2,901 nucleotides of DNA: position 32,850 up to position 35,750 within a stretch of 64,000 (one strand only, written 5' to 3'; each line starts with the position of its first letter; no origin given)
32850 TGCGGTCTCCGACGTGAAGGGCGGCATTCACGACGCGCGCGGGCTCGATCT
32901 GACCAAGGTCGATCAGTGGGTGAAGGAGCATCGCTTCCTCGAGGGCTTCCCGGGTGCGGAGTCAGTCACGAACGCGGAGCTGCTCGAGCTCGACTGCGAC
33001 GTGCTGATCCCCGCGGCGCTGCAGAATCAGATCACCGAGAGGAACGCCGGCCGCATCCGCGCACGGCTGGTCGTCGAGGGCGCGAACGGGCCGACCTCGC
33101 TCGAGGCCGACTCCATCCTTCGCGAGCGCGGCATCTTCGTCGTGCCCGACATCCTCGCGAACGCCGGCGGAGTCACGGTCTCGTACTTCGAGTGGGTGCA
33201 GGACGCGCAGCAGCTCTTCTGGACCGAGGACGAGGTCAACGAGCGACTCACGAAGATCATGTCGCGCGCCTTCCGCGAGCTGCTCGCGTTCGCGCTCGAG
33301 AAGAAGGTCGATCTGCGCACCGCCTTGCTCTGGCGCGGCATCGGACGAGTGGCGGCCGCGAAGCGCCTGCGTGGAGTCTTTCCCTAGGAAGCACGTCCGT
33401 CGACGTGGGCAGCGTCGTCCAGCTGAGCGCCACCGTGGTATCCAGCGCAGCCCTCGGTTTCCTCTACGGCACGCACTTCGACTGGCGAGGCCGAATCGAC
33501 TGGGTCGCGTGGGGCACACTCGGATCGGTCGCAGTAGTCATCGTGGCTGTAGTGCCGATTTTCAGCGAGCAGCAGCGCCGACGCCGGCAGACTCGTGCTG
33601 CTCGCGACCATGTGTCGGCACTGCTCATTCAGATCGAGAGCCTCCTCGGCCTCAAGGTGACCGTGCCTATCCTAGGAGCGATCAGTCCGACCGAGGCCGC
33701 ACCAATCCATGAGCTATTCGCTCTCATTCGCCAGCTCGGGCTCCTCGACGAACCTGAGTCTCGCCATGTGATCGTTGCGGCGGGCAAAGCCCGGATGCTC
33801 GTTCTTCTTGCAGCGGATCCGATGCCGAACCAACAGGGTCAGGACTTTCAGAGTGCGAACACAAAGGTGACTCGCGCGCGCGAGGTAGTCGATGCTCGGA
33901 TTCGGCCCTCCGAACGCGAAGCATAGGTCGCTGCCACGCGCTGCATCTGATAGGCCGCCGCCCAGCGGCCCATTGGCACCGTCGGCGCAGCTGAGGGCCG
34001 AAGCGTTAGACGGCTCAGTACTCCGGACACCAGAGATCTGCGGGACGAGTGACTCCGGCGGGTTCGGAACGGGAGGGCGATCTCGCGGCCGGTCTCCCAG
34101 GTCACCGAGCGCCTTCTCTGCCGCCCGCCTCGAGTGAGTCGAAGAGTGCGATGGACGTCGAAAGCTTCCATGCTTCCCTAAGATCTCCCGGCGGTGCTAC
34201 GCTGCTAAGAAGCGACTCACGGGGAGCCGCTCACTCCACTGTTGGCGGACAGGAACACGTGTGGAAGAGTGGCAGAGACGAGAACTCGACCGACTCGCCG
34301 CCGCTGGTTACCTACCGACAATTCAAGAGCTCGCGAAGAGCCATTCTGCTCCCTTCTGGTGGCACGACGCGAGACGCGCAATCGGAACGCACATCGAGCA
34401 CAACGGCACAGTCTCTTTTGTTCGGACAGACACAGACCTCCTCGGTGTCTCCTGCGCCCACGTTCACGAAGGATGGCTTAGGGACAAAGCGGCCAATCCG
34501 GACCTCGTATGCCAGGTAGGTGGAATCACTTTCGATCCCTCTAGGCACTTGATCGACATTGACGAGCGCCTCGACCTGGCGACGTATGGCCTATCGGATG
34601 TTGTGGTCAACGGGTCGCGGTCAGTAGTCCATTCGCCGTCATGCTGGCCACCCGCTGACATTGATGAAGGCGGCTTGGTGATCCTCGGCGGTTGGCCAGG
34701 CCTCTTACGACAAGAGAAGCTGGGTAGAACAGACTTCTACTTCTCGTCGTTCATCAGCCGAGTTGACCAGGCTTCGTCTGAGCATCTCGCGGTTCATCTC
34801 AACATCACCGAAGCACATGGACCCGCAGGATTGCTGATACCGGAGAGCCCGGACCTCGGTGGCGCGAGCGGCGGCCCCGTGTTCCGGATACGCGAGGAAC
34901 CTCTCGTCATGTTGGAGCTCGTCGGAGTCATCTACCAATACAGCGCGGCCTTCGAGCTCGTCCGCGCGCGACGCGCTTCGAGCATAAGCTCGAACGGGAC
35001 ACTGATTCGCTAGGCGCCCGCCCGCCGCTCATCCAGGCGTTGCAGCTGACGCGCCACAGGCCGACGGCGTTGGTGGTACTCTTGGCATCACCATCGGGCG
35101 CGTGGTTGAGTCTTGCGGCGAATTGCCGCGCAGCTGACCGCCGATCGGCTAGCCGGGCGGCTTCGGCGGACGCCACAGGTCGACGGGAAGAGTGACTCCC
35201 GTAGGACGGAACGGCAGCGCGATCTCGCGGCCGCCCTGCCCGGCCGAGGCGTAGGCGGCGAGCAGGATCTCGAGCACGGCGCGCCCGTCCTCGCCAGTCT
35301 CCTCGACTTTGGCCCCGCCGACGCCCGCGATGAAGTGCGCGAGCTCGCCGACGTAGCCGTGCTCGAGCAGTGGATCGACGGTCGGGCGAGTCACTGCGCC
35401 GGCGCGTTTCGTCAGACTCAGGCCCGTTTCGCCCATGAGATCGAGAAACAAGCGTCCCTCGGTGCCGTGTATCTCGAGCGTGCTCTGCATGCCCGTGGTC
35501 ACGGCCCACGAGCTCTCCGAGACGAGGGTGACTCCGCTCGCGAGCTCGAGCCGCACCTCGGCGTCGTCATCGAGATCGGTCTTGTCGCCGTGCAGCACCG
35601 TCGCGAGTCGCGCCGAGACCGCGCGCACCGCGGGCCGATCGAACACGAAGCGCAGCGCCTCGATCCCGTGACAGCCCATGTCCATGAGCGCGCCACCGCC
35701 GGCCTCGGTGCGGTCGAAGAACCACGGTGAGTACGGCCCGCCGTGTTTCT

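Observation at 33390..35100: Low-GC two-gene island (small 2-TM membrane protein plus cytoplasmic trypsin-fold serine protease) inserted between gdhA and an oxidoreductase gene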

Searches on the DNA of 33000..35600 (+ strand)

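Call 32: search_rna_families(source=window, start=33000, end=35600, threshold=evalue, max_evalue=1)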
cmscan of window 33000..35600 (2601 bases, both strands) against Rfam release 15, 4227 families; matches with E-value up to 1: 0.
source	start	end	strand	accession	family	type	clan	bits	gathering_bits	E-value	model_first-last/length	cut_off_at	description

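Call 61: build_rna_model(alignment_id=A4)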
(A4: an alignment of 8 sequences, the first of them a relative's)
Model R1 built from alignment A4 (8 sequences, 137 columns); structure: RNAalifold consensus.
model positions 132; base pairs 43; branch points 0; effective number of sequences 1.64; information 0.59 bits per position. Calibrated on 0.2 Mb of random sequence (short: E-values are rough).
structure used (alignment columns):
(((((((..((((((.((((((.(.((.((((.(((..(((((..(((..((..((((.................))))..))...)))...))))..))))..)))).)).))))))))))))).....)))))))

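Call 62: search_with_rna_model(model_id=R1, source=window, max_evalue=10, filters=off, show_alignments=4)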
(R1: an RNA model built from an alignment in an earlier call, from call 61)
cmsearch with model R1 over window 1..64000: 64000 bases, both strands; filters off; matches with E-value up to 10: 177.
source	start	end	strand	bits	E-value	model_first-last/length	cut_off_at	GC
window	35027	35154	+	58.6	6.5e-12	1-132/132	no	0.66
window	27245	27394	+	17.7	0.036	1-132/132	no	0.64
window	48987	49085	-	16.9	0.055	1-132/132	no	0.65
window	48874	48952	-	15.9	0.099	1-132/132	no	0.77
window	6292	6325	+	15.7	0.11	1-132/132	no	0.76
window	5136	5245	-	15.5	0.12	1-132/132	no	0.71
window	61963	62079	+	14.2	0.24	1-132/132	no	0.7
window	41769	41830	-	14.1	0.26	1-132/132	no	0.77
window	29452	29545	-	13.9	0.29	1-132/132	no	0.71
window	9710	9772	+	12.9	0.5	1-132/132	no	0.79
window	31927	32036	+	12.7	0.56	1-132/132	no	0.68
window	55319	55360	+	12.6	0.58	1-132/132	no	0.71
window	15352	15426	-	12.6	0.59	1-132/132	no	0.77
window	44995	45050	-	12.6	0.6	1-132/132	no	0.79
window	15657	15748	+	12.4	0.66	1-132/132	no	0.76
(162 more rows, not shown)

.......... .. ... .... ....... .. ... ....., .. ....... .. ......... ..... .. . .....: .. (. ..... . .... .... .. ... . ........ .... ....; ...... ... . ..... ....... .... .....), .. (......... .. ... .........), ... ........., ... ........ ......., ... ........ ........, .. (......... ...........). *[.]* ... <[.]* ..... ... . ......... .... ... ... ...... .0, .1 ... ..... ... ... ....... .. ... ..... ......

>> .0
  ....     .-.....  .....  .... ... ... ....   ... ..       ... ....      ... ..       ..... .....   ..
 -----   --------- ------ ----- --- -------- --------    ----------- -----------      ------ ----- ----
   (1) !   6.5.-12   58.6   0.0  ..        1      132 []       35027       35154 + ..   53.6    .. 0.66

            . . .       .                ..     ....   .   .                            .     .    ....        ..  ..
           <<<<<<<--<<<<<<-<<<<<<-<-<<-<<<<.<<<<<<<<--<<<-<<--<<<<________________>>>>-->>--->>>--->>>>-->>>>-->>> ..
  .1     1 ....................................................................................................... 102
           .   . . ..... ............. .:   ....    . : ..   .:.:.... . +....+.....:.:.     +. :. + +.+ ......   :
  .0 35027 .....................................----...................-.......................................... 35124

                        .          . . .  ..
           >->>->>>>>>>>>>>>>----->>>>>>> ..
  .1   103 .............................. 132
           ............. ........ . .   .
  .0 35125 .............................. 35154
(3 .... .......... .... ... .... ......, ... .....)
